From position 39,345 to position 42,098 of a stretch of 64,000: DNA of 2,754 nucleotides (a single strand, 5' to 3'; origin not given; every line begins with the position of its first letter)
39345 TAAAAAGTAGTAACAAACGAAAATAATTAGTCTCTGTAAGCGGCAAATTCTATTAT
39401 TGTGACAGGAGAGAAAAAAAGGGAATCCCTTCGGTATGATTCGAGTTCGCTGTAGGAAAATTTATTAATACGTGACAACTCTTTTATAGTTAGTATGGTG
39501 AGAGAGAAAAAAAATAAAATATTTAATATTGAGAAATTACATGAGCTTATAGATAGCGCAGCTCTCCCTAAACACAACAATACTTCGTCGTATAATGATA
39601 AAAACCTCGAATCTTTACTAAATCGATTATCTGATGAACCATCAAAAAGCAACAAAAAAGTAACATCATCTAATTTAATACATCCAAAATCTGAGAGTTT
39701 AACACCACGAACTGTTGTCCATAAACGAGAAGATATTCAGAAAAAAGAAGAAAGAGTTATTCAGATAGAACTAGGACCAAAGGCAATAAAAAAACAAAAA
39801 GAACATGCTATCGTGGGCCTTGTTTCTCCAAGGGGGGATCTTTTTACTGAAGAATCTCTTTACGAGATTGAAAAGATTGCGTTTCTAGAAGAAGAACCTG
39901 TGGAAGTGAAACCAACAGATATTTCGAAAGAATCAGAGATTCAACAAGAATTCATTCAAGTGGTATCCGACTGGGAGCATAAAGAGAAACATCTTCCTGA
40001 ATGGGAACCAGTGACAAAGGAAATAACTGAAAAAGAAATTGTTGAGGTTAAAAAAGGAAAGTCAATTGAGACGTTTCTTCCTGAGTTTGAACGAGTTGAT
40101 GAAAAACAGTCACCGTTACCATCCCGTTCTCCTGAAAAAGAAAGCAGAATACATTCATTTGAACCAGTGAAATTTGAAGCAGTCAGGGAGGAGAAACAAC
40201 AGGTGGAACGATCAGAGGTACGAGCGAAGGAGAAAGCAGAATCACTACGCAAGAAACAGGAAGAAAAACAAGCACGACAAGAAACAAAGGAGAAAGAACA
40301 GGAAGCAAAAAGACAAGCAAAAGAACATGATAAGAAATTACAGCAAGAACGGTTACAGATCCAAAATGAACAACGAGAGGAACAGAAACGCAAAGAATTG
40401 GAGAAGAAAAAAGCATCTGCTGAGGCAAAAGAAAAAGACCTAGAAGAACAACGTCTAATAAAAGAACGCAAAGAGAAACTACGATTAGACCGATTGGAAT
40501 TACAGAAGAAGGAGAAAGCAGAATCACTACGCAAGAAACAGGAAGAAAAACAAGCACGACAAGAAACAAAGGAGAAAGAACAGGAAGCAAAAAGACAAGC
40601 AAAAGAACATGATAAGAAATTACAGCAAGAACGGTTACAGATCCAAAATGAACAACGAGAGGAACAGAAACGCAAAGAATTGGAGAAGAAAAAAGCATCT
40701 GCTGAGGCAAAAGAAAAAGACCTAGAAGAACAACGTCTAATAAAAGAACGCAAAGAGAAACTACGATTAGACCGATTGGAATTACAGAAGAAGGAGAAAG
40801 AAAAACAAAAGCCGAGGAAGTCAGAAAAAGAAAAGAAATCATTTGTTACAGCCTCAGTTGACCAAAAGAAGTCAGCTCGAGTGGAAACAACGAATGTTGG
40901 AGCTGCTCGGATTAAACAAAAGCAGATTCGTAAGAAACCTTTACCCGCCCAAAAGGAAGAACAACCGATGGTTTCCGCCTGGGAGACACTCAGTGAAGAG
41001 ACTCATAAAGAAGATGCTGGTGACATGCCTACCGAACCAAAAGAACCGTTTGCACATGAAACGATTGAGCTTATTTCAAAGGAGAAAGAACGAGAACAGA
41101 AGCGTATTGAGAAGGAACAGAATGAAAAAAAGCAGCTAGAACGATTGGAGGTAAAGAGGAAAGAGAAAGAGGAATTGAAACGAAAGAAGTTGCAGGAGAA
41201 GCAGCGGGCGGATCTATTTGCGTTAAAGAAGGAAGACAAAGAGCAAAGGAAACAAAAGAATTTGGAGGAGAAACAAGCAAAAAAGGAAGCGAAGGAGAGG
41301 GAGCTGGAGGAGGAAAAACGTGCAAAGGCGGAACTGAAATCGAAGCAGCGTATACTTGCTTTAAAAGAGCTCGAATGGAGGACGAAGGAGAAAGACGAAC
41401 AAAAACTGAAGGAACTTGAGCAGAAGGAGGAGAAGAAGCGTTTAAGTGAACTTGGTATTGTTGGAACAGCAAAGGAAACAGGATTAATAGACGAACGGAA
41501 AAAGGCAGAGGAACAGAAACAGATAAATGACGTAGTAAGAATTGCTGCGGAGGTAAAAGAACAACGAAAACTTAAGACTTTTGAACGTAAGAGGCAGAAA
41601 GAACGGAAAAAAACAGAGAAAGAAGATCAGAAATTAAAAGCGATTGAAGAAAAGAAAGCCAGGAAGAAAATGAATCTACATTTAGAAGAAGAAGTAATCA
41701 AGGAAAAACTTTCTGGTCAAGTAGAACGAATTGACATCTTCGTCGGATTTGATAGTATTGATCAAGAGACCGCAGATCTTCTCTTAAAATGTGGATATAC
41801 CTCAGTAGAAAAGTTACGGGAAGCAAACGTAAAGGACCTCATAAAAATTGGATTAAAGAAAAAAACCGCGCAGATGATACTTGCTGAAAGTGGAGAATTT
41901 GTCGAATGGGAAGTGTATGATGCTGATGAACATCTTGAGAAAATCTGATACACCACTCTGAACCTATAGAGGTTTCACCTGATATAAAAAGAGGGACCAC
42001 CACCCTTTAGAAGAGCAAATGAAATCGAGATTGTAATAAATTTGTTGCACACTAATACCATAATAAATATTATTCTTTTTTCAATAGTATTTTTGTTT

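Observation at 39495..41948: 817-aa K/E/R/Q-rich protein with an exact 282-bp tandem duplication and a C-terminal (HhH)2 DNA-binding-type module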

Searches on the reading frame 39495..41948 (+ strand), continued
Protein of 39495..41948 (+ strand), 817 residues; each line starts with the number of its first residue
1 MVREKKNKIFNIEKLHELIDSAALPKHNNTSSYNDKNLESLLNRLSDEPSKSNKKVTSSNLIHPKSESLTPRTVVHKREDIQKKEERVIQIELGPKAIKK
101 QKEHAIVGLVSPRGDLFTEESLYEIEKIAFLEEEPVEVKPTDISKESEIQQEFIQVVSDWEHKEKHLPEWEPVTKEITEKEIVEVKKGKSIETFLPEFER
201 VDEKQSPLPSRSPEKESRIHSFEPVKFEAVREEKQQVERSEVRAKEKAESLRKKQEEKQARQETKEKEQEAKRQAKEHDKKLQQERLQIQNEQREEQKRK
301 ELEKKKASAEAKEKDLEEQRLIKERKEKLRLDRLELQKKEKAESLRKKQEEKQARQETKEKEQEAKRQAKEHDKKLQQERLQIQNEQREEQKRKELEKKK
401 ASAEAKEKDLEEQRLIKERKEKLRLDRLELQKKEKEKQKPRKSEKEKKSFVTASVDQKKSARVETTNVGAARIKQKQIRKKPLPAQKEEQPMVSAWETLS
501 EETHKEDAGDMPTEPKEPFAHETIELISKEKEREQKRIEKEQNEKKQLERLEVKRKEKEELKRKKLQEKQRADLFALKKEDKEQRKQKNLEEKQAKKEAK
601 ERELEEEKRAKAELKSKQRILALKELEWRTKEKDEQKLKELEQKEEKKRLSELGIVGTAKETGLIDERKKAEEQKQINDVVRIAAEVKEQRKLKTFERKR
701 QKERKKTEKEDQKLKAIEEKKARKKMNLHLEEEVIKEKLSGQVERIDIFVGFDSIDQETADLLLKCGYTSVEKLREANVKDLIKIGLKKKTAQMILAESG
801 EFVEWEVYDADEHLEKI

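Call 36: find_encoding_contigs(protein=P0032, flank=7000, max_places=3)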
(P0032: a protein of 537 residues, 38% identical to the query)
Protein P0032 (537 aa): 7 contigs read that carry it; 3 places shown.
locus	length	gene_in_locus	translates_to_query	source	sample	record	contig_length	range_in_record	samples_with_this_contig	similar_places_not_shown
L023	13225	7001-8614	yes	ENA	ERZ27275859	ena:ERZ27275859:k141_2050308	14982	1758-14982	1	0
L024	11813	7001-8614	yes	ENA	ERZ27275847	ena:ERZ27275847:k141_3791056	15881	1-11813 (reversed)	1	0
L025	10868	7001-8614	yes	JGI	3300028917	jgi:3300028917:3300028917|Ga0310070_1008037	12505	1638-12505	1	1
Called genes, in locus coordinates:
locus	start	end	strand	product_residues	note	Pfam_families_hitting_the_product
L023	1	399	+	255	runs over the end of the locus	PF03447:NAD_binding_3, PF01958:Asp_DH_C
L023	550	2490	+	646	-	PF01702:TGT, PF17884:DUF5591, PF14810:TGT_C2, PF01472:PUA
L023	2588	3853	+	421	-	PF00368:HMG-CoA_red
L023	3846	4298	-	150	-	PF01948:PyrI, PF02748:PyrI_C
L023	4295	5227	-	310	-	PF02729:OTCace_N, PF00185:OTCace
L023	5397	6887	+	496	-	PF17957:Big_7 (faint), PF18911:PKD_4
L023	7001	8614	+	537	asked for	-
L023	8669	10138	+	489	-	PF01139:RtcB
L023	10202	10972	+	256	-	PF09754:PAC2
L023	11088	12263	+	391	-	PF14319:Zn_Tnp_IS91, PF04986:Y2_Tnp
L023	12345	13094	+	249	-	PF02006:PPS_PS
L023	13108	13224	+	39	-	?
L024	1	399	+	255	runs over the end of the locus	PF03447:NAD_binding_3, PF01958:Asp_DH_C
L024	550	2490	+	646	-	PF01702:TGT, PF17884:DUF5591, PF14810:TGT_C2, PF01472:PUA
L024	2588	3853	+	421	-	PF00368:HMG-CoA_red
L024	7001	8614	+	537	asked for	-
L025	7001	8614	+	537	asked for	-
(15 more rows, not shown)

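Call 50: search_protein_families(library=ncbifam, proteins=[window:39495-41948:+, P0032], max_evalue=0.1)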
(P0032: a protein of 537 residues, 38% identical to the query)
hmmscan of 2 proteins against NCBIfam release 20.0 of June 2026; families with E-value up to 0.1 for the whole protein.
window:39495-41948:+ (817 aa): 0 families

P0032 (537 aa): 3 families
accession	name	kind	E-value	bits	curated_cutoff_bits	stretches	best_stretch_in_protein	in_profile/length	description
TIGR01954.1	nusA_Cterm_rpt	equivalog_domain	4e-05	23.6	48.15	1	380-422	1-43/50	transcription termination factor NusA, C-terminal duplication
NF009401.0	PRK12766.1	equivalog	5.4e-05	23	239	1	370-472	8-107/238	50S ribosomal protein L32e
NF003301.0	PRK04301.1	equivalog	0.0021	17.3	259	1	374-458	7-92/316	DNA repair and recombination protein RadA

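Call 57: search_protein_families(library=pfam, alignment_id=A4, max_evalue=0.01)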
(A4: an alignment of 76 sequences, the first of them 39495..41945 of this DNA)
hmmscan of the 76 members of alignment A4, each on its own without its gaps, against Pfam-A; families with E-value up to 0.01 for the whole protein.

A. member 1, window:39495-41945:+ (817 aa): 1 family
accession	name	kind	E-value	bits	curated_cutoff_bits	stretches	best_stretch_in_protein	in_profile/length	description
PF14520.12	HHH_5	-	3.7e-06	27.8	27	1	755-798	10-54/57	Helix-hairpin-helix domain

B. families by the number of members that match (of 76 scanned): 44 families (the first 25 are shown)
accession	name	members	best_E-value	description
PF14520.12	HHH_5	60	8e-33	Helix-hairpin-helix domain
PF12826.13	HHH_2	42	9.2e-14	Helix-hairpin-helix motif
PF25453.1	DUF7898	22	1.1e-12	Domain of unknown function (DUF7898)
PF00633.29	HHH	18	2.7e-10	Helix-hairpin-helix motif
PF12836.13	HHH_3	14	7.9e-09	Helix-hairpin-helix motif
PF10391.15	DNA_pol_lambd_f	14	1.2e-06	Fingers domain of DNA polymerase lambda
PF03118.21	RNA_pol_A_CTD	9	2.8e-06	Bacterial RNA polymerase, alpha chain C terminal domain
PF14716.13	HHH_8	7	8.8e-07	Helix-hairpin-helix domain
PF13240.11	Zn_Ribbon_1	7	7.9e-06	zinc-ribbon domain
PF12773.13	DZR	7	0.00013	Double zinc ribbon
PF20582.4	UPF0758_N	6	1.3e-06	UPF0758 N-terminal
PF00536.37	SAM_1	5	4.4e-05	SAM domain (Sterile alpha motif)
PF22357.2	AF1548-like_C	3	0.0013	AF1548-like, C-terminal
PF17032.10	Zn_ribbon_15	3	0.0016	zinc-ribbon family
PF11731.14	Cdd1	2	4.2e-05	Pathogenicity locus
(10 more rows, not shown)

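Call 73: search_dna_similar(query=window:39495-41948:+, collection=phages, mode=protein, max_rows=8)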
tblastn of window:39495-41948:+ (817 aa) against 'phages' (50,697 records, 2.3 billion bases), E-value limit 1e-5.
No match.

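Call 88: search_protein_families(library=padloc, proteins=[window:39495-41948:+], max_evalue=0.01)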
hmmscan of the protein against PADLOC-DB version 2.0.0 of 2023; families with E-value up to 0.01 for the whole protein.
window:39495-41948:+ (817 aa): 0 families

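Call 89: search_protein_families(library=phrogs, proteins=[window:39495-41948:+], max_evalue=0.01)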
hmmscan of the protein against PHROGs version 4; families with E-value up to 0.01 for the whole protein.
window:39495-41948:+ (817 aa): 0 families

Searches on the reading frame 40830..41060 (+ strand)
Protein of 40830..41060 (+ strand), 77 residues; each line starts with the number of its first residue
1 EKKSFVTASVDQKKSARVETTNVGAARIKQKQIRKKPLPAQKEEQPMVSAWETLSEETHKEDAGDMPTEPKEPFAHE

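Call 49: search_protein_families(library=pfam, proteins=[window:40830-41060:+], max_evalue=10)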
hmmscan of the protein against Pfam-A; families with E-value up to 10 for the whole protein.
window:40830-41060:+ (77 aa): 1 family
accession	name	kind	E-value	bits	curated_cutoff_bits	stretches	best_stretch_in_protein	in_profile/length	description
PF19136.5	DUF5819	-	0.002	19.2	27.1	1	6-64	39-96/169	Family of unknown function (DUF5819)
